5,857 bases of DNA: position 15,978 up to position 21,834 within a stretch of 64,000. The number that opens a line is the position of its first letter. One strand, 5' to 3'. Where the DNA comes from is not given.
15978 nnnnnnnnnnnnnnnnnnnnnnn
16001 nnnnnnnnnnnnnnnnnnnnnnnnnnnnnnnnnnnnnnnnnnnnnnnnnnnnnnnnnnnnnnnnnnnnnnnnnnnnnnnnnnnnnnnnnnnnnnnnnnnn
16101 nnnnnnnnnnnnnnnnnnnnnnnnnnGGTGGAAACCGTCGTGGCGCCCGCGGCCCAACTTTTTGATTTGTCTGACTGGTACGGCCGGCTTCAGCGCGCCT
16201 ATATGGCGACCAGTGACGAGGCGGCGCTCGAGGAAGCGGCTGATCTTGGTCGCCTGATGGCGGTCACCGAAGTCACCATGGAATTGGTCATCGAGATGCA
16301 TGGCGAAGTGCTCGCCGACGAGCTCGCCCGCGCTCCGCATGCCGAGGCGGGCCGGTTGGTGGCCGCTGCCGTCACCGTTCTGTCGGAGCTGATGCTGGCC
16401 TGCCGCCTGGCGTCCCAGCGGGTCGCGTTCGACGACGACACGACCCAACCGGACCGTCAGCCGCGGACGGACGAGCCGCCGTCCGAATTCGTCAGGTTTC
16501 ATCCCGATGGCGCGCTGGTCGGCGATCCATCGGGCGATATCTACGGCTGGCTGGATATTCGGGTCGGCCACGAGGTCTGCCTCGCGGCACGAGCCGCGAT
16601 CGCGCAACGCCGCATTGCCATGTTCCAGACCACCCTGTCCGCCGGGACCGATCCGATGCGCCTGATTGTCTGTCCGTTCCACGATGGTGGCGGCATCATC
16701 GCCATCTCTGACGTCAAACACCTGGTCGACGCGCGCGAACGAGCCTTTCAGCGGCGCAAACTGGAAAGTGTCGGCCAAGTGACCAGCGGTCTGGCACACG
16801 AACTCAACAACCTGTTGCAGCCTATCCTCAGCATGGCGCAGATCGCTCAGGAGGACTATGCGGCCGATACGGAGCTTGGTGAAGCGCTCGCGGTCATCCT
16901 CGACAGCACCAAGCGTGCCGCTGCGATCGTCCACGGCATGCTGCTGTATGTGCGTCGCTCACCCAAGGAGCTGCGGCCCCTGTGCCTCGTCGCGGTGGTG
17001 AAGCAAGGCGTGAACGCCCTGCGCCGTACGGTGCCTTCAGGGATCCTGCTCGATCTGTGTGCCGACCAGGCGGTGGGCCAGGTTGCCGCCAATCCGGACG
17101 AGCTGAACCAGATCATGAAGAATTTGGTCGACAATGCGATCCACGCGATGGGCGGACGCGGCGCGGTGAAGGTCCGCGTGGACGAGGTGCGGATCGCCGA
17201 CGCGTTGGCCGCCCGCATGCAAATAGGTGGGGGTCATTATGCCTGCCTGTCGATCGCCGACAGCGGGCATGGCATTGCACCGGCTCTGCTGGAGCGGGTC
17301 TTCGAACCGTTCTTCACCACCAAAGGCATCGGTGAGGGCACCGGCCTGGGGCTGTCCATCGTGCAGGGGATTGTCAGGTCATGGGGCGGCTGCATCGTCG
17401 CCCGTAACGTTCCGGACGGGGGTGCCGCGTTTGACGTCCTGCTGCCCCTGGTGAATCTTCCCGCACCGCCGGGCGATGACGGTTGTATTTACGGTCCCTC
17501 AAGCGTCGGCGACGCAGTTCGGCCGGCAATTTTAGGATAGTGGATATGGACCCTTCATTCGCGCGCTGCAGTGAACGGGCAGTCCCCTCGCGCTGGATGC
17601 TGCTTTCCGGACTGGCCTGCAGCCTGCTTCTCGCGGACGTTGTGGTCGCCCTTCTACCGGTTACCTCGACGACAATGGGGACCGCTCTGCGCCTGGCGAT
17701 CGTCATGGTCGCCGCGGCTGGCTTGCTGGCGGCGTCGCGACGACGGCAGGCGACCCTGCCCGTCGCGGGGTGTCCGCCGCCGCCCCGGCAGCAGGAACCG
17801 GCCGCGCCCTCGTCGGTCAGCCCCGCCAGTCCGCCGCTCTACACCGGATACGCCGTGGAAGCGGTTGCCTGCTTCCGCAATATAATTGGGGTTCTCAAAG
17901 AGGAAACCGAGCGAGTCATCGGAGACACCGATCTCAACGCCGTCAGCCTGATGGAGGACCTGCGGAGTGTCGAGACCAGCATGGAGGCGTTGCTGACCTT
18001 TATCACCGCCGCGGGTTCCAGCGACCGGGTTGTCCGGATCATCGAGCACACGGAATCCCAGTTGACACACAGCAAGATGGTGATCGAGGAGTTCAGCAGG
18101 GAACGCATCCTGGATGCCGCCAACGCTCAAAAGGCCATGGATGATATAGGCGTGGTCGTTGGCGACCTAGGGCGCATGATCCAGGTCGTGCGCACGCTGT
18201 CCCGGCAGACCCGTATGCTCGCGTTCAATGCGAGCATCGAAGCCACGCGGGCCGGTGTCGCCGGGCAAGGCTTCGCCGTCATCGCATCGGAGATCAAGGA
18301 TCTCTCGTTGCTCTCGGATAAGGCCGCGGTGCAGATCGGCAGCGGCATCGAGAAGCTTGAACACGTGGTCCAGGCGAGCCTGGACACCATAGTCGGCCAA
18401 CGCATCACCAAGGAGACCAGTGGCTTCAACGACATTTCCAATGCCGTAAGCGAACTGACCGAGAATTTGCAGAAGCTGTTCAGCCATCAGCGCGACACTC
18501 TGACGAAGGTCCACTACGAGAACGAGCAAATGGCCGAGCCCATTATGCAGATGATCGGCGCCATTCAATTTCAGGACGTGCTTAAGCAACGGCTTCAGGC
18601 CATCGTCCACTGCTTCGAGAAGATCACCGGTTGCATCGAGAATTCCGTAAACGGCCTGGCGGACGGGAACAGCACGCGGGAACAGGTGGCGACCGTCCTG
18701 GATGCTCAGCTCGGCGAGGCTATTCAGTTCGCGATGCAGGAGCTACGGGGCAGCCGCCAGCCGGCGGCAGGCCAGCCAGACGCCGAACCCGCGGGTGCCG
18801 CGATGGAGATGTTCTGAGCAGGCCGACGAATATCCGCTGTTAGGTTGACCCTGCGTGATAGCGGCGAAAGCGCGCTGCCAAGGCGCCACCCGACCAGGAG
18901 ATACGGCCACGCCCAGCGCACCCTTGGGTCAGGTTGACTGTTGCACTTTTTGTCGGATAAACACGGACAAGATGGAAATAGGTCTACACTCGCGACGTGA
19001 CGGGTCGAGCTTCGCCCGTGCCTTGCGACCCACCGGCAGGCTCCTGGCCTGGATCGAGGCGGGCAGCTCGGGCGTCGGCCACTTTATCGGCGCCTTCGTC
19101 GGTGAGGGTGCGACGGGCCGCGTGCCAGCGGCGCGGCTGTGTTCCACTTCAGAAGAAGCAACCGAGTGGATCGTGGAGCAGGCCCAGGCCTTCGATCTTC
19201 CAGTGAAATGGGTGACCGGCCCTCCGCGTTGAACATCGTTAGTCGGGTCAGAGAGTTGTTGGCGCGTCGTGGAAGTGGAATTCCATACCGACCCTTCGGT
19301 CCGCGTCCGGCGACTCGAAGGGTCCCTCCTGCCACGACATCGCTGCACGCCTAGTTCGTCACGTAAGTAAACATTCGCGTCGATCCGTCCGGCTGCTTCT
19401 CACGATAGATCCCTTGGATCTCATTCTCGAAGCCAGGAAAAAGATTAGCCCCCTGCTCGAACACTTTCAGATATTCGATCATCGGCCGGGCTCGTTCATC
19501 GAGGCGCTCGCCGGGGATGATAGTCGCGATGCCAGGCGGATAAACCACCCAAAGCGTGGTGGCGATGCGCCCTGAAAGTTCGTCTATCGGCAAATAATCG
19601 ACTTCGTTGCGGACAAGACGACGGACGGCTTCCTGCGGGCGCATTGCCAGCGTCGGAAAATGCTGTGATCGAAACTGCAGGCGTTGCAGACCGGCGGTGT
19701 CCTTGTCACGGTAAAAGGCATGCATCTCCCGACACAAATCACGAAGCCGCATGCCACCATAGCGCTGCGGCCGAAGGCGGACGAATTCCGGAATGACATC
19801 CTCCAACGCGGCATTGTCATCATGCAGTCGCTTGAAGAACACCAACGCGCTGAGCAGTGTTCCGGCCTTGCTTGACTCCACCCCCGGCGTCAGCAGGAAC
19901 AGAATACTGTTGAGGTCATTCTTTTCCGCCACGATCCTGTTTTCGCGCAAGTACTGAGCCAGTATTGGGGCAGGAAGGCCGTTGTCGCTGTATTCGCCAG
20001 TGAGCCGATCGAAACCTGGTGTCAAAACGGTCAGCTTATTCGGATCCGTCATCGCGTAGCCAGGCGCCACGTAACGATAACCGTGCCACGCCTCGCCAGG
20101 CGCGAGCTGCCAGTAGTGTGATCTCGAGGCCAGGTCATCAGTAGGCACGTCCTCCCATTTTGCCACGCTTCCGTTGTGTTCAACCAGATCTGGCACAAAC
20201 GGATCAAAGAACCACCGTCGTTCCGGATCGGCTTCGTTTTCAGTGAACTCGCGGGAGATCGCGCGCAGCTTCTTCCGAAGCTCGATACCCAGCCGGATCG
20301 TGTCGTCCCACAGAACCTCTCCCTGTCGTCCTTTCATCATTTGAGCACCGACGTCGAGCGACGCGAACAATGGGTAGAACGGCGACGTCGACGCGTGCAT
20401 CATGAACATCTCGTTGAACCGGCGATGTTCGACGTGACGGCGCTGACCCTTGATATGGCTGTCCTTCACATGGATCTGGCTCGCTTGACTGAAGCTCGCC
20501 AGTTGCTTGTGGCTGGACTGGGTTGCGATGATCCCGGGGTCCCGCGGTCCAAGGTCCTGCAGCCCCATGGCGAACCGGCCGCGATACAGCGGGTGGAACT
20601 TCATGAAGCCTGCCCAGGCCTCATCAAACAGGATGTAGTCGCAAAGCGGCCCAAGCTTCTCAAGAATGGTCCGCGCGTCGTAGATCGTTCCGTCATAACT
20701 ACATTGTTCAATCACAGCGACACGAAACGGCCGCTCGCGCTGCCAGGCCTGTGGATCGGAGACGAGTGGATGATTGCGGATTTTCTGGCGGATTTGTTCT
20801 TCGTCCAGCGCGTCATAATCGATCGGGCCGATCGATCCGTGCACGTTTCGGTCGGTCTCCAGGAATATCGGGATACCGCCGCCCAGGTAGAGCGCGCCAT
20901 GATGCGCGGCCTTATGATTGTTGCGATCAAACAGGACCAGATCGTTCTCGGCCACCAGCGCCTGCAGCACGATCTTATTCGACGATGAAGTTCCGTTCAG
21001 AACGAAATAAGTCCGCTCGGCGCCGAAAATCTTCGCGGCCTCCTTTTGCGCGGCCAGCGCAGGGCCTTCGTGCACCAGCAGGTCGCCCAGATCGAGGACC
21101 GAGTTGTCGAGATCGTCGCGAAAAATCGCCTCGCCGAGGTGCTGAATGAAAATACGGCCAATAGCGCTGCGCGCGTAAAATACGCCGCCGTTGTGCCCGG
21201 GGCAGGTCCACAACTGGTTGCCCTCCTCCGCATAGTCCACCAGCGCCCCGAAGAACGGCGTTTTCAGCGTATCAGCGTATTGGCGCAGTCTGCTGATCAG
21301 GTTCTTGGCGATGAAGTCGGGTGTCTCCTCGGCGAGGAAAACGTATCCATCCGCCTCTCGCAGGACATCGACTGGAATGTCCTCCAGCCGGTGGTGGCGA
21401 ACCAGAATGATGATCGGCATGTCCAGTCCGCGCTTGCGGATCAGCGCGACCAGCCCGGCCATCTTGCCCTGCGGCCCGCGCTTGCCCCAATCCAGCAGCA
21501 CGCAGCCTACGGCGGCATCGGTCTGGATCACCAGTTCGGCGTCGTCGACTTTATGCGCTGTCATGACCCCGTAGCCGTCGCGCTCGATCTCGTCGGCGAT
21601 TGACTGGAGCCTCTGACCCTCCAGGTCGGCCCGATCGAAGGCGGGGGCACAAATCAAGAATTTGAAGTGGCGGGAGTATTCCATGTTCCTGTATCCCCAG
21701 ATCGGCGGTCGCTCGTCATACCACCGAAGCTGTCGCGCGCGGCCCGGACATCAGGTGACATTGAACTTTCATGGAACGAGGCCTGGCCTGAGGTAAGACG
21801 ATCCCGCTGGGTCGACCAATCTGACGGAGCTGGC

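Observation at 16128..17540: RsbU N-terminal (RsbT-docking) domain fused to a histidine kinase as the stressosome output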

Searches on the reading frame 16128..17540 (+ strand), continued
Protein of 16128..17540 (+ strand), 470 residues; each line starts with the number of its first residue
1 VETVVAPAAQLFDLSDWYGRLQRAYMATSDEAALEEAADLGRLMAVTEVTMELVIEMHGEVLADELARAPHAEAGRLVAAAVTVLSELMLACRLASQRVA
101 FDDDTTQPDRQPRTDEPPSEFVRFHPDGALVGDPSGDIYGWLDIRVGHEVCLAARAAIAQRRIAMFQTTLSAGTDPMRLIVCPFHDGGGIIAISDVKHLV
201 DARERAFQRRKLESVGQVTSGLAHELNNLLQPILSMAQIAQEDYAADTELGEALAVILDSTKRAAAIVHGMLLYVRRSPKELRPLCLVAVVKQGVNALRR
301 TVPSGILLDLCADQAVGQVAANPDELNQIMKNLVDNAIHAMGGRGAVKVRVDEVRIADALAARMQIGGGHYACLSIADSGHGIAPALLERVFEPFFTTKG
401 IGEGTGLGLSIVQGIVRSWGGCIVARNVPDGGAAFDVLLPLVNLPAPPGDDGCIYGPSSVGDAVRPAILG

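Call 69: find_encoding_contigs(protein=P0004, flank=8000, max_places=2)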
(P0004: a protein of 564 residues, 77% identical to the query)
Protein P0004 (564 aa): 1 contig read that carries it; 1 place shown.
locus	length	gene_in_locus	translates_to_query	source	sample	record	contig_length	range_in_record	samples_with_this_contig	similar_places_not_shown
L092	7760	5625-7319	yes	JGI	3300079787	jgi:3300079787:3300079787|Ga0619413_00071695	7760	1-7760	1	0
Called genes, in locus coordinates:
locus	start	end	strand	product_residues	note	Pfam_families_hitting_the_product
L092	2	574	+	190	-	?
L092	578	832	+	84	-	-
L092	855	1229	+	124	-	PF00072:Response_reg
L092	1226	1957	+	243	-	-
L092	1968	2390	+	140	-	PF00072:Response_reg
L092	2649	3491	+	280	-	PF14361:RsbRD_N, PF01740:STAS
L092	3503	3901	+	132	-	PF01740:STAS, PF13466:STAS_2 (weak)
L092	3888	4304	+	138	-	PF13581:HATPase_c_2, PF02518:HATPase_c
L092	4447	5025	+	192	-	PF13581:HATPase_c_2, PF02518:HATPase_c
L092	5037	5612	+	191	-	PF07228:SpoIIE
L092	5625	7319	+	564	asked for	PF00512:HisKA, PF02518:HATPase_c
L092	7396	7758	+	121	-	?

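Call 75: search_protein_families(library=pfam, proteins=[P0039], max_evalue=0.01)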
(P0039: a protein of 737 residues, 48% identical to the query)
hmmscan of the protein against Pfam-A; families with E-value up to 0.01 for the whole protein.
P0039 (737 aa): 7 families
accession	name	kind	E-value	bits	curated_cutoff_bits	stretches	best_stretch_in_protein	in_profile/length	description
PF02518.31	HATPase_c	-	2.1e-22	80.1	26.4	1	586-701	5-108/111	Histidine kinase-, DNA gyrase B-, and HSP90-like ATPase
PF02743.24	dCache_1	-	1.9e-11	44.4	45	1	47-271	8-232/240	Cache domain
PF00512.31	HisKA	-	9.5e-08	32.4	26.9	1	477-538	3-63/66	His Kinase A (phospho-acceptor) domain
PF22588.2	dCache_1_like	-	3.6e-07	30.7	27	1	196-278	2-88/89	Histidine kinase sensor domain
PF08448.16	PAS_4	-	1.3e-05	25.9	23.1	1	363-461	12-109/110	PAS fold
PF14501.12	HATPase_c_5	-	0.0038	17.6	22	0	587-687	6-89/102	GHKL domain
PF13426.13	PAS_9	-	0.0092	16.7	27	0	378-459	24-103/103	PAS domain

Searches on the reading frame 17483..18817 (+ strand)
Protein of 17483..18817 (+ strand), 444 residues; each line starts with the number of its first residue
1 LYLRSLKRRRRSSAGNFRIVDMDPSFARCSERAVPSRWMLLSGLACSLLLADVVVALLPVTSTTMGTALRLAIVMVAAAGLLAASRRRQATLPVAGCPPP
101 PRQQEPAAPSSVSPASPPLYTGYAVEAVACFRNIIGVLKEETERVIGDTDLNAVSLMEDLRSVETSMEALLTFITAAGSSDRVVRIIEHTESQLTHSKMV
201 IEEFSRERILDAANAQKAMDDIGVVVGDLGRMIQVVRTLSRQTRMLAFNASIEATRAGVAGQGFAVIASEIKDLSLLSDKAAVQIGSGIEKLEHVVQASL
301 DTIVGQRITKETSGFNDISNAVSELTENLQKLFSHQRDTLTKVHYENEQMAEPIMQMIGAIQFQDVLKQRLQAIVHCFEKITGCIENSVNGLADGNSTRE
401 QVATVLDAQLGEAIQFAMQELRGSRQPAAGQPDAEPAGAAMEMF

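Call 3: search_protein_families(library=pfam, proteins=[window:17483-18817:+], max_evalue=0.1)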
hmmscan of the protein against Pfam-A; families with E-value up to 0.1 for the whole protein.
window:17483-18817:+ (444 aa): 4 families
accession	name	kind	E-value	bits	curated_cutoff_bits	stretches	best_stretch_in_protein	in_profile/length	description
PF00015.26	MCPsignal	-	2e-20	73.8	34.6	1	213-334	19-149/172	Methyl-accepting chemotaxis protein (MCP) signalling domain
PF18476.7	PIN_8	-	0.0075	16.7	26.1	0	179-310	19-148/227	PIN like domain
PF10785.14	NADH-u_ox-rdase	-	0.046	14.8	25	0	16-84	3-74/87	NADH-ubiquinone oxidoreductase complex I, 21 kDa subunit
PF07464.16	ApoLp-III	-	0.088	13.4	36.3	0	320-420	2-102/146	Apolipophorin-III precursor (apoLp-III)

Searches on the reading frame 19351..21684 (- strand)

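Call 4: search_protein_families(library=pfam, proteins=[window:19351-21684:-], max_evalue=0.01)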
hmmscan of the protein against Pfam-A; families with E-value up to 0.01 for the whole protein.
window:19351-21684:- (777 aa): 4 families
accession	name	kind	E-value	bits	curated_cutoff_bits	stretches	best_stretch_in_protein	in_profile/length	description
PF01276.26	OKR_DC_1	-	3.1e-147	491.1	27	1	142-605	1-416/417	Orn/Lys/Arg decarboxylase, major domain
PF03711.20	OKR_DC_1_C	-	3.6e-47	160.4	24.2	1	631-763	1-131/132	Orn/Lys/Arg decarboxylase, C-terminal domain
PF03709.21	OKR_DC_1_N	-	6.1e-28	97.7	29.3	1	22-136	2-111/111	Orn/Lys/Arg decarboxylase, N-terminal domain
PF01212.27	Beta_elim_lyase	-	0.00017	21.5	27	1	211-304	36-120/288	Beta-eliminating lyase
